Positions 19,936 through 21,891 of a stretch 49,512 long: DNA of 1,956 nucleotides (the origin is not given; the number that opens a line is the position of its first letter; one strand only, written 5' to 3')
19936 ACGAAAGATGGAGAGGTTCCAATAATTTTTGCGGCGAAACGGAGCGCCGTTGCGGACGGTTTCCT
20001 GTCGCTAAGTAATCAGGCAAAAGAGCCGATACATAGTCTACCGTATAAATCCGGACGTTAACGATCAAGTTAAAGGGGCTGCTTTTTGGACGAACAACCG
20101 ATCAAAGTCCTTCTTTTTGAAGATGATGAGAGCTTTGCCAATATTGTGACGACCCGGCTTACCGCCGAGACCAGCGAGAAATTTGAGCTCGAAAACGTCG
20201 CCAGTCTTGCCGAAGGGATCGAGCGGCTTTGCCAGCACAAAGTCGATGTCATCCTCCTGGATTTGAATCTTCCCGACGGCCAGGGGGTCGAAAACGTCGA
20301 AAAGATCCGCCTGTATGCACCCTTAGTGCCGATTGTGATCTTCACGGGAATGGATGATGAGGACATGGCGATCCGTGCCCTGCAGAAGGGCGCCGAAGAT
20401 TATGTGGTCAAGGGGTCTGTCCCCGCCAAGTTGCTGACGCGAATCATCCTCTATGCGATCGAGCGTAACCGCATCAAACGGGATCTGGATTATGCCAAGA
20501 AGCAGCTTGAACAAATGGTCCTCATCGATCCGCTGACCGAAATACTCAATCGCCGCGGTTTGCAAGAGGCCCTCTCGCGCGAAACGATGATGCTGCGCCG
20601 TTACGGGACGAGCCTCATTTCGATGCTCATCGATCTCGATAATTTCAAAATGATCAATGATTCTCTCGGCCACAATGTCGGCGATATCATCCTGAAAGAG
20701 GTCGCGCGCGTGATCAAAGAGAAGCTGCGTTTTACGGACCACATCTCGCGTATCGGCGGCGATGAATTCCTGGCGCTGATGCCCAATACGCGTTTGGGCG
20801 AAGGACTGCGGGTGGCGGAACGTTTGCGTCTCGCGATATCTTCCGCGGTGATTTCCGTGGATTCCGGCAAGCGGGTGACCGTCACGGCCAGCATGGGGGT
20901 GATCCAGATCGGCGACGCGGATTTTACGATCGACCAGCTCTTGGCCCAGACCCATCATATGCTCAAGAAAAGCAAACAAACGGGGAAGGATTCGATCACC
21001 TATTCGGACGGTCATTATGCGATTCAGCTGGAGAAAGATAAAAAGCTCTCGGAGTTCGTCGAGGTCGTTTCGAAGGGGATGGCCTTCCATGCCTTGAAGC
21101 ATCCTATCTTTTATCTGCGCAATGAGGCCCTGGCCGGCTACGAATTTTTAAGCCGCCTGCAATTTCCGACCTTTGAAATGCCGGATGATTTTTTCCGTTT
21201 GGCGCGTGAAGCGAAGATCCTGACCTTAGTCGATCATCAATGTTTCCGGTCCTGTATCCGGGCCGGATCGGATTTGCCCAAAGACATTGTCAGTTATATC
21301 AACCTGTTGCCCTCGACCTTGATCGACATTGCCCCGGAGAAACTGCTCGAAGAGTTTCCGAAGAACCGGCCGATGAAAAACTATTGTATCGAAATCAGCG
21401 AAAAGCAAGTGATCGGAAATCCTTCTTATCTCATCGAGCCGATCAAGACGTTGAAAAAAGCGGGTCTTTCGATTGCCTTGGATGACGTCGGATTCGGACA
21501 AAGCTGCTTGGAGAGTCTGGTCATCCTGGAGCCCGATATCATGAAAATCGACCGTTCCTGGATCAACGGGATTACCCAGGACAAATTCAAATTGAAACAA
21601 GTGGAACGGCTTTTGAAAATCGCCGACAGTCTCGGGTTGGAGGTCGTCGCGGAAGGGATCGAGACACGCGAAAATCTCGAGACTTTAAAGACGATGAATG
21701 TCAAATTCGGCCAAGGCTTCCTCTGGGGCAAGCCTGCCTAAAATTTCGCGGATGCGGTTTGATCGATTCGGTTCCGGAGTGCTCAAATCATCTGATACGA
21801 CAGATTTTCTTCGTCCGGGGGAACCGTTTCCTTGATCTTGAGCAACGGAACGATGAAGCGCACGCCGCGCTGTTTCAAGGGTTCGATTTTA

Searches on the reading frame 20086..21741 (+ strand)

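Call 26: search_protein_families(library=ncbifam, proteins=[window:20086-21741:+], max_evalue=0.00001)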
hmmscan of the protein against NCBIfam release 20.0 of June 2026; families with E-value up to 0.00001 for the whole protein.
window:20086-21741:+ (551 aa): 95 families (the best 25 are shown)
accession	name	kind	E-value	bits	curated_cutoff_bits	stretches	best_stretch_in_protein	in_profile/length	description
NF045675.1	PhdiestaseDibA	equivalog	6.1e-53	180.1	980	1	137-550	195-615/623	phosphodiesterase DibA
NF007135.0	PRK09581.1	equivalog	2.3e-52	178.4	474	2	81-306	229-454/457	PleD family two-component system response regulator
NF052458.1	PhdiestGepA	equivalog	2.6e-48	164.8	1200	1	128-550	408-831/840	phosphodiesterase GepA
NF053781.1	cdiGMPphdstlr2612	equivalog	1.4e-44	152.1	1600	1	137-550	832-1255/1268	Tlr1612 family c-di-GMP phosphodiesterase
TIGR00254.1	GGDEF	domain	1.6e-44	151.6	37.4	1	141-307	1-167/168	diguanylate cyclase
NF047654.1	DiguCycDgcRLepto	equivalog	5.1e-44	150.3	500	1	7-304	4-293/295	diguanylate cyclase DgcR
NF007298.0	PRK09776.1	equivalog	1.5e-42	145.6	1135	1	139-548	678-1094/1111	diguanylate cyclase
NF008467.0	PRK11359.1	equivalog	7.5e-42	143.3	857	1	135-550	366-782/800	oxygen-sensing cyclic-di-GMP phosphodiesterase DosP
NF038266.1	diguan_SiaD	equivalog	2.2e-40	138.6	290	1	133-303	82-251/252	biofilm regulation diguanylate cyclase SiaD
NF007380.0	PRK09894.1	equivalog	1e-37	130.1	256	1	137-308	121-288/296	diguanylate cyclase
NF007474.0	PRK10060.1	equivalog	2.3e-36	125.2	782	1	137-550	229-644/663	cyclic di-GMP phosphodiesterase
NF007423.1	PRK09966.1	equivalog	2.8e-28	98.9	325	1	130-289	224-382/390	diguanylate cyclase DgcN/YfiN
NF011955.1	PRK15426.1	equivalog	1e-27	96.6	408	1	132-308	385-562/564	cellulose biosynthesis regulator diguanylate cyclase DgcQ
NF041606.1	dguan_cyc_DgcA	equivalog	1.7e-26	93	370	1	173-307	206-339/340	diguanylate cyclase DgcA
NF051473.1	DigCycDgcsShew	equivalog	1.3e-24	87.1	400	1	139-303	129-287/291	diguanylate cyclase DgcS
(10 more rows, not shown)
